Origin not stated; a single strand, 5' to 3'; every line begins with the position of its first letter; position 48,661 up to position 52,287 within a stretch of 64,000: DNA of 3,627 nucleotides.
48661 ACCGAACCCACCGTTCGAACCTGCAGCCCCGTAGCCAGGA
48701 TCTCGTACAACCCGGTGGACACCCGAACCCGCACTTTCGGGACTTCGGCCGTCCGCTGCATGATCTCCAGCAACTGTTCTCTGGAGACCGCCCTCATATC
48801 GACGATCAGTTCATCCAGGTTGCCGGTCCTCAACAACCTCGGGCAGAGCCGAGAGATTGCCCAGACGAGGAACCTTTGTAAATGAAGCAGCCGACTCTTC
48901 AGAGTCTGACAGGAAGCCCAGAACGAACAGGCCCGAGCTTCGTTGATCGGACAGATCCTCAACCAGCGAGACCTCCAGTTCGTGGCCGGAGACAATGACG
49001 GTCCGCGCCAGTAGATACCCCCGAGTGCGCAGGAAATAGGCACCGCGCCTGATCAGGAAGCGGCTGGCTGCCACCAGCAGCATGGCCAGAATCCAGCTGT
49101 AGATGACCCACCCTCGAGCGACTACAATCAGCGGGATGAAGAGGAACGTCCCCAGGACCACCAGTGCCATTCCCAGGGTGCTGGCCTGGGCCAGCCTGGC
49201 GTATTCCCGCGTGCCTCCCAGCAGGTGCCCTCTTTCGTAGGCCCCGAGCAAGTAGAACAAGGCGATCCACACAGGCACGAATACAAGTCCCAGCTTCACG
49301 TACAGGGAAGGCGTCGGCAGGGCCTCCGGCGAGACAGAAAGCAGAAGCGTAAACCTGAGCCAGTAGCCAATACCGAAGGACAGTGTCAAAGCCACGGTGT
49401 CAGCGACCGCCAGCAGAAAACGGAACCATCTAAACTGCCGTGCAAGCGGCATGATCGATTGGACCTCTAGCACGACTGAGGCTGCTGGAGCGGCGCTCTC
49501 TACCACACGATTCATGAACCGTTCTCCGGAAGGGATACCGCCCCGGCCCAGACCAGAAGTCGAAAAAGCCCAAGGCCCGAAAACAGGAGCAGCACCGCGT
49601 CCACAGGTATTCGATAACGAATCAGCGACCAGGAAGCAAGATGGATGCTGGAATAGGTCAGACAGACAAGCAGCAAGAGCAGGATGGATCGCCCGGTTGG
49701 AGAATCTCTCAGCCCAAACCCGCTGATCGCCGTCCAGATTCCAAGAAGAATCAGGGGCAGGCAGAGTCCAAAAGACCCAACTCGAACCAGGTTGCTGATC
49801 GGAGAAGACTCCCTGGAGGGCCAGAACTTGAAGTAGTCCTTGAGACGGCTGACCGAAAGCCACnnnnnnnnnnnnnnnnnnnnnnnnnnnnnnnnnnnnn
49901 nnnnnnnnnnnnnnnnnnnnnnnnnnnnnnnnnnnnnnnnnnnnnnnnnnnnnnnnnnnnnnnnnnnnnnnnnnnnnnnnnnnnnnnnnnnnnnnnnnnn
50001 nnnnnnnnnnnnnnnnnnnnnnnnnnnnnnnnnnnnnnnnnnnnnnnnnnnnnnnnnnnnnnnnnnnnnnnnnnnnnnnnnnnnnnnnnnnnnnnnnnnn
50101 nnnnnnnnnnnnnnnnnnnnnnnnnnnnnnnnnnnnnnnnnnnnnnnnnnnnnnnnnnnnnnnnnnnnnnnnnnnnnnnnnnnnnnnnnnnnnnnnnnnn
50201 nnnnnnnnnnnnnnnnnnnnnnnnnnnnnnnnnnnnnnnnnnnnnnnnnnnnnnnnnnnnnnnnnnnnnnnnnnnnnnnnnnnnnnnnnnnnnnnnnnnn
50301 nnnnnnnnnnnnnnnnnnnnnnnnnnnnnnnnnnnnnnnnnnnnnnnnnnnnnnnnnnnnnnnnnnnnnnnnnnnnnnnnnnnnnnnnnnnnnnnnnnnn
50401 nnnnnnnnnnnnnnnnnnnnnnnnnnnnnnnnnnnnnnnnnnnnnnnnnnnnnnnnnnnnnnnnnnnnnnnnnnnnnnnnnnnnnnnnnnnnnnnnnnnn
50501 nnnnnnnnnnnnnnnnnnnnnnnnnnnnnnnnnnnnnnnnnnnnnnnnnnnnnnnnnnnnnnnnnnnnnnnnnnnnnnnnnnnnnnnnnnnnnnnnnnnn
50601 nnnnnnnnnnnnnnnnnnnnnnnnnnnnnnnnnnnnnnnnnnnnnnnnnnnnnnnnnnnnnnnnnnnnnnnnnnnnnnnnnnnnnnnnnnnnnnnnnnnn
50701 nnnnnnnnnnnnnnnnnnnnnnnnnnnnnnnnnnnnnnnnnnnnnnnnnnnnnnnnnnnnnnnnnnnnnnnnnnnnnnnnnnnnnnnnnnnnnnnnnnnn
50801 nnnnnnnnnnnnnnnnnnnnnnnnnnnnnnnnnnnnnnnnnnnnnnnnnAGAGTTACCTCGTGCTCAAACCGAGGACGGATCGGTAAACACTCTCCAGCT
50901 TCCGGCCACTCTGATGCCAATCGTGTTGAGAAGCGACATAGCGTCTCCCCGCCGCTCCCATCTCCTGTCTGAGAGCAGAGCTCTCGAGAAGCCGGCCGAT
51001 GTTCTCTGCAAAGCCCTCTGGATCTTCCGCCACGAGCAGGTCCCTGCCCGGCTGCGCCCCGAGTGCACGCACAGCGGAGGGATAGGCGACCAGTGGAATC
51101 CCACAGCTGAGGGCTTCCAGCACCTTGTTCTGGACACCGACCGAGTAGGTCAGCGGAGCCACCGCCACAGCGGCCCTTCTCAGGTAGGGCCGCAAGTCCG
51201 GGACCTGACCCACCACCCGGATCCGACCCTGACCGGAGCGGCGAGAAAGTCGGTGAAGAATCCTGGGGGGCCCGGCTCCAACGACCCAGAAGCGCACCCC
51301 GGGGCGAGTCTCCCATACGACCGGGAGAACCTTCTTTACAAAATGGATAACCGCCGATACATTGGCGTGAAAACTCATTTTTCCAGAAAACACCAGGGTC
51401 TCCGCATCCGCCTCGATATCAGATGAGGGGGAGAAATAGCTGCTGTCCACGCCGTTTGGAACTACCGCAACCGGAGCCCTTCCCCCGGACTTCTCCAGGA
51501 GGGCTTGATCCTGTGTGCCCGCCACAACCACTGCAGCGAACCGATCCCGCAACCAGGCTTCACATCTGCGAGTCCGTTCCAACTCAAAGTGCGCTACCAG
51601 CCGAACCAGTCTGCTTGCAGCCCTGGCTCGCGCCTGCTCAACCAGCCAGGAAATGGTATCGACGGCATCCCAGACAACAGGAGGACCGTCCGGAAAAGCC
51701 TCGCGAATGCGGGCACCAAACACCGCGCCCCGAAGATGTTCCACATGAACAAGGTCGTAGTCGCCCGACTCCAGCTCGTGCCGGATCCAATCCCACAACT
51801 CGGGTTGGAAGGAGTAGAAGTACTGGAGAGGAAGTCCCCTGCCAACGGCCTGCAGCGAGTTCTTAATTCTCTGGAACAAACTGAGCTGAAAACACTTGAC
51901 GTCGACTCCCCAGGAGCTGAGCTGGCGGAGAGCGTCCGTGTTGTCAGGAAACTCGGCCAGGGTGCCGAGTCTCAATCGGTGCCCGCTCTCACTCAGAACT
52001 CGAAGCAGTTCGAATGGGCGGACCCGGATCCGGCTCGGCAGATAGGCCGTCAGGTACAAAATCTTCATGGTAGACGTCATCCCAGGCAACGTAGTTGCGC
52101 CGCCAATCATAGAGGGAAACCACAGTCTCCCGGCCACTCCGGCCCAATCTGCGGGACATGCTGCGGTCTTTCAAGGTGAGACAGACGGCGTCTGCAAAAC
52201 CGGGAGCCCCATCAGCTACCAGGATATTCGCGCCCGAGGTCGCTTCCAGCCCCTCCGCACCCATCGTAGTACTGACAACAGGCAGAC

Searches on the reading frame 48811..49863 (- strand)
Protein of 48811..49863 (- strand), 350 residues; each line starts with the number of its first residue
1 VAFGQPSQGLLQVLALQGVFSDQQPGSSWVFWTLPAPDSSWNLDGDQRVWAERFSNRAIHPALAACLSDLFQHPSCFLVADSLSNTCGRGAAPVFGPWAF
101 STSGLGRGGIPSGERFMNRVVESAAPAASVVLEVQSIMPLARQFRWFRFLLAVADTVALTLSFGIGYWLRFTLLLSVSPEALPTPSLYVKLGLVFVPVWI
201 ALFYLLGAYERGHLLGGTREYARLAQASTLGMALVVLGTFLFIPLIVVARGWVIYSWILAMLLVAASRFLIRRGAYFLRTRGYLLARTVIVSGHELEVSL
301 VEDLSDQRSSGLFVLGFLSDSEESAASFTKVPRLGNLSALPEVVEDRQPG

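Call 76: search_protein_families(library=pfam, proteins=[window:48811-49863:-], max_evalue=0.001)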
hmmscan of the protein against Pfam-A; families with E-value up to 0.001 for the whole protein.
window:48811-49863:- (350 aa): 1 family
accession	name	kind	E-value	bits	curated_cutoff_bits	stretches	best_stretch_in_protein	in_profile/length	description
PF13727.12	CoA_binding_3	-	2.6e-09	37.8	25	1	206-347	3-140/175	CoA-binding domain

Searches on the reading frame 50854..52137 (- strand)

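Call 76: search_protein_families(library=pfam, proteins=[window:50854-52137:-], max_evalue=0.001)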
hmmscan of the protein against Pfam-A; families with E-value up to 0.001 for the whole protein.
window:50854-52137:- (427 aa): 4 families
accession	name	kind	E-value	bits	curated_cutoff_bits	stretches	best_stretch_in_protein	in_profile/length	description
PF13692.12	Glyco_trans_1_4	-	2.1e-25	90.1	27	1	247-385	3-141/142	Glycosyl transferases group 1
PF13524.12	Glyco_trans_1_2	-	1.4e-14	54.7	25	1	276-414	10-142/144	Glycosyl transferase-like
PF00534.26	Glycos_transf_1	-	2.7e-11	43.7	26.4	1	239-399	9-171/172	Glycosyl transferases group 1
PF13439.12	Glyco_transf_4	-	1.9e-08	35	28.5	1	71-232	13-168/170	Glycosyltransferase Family 4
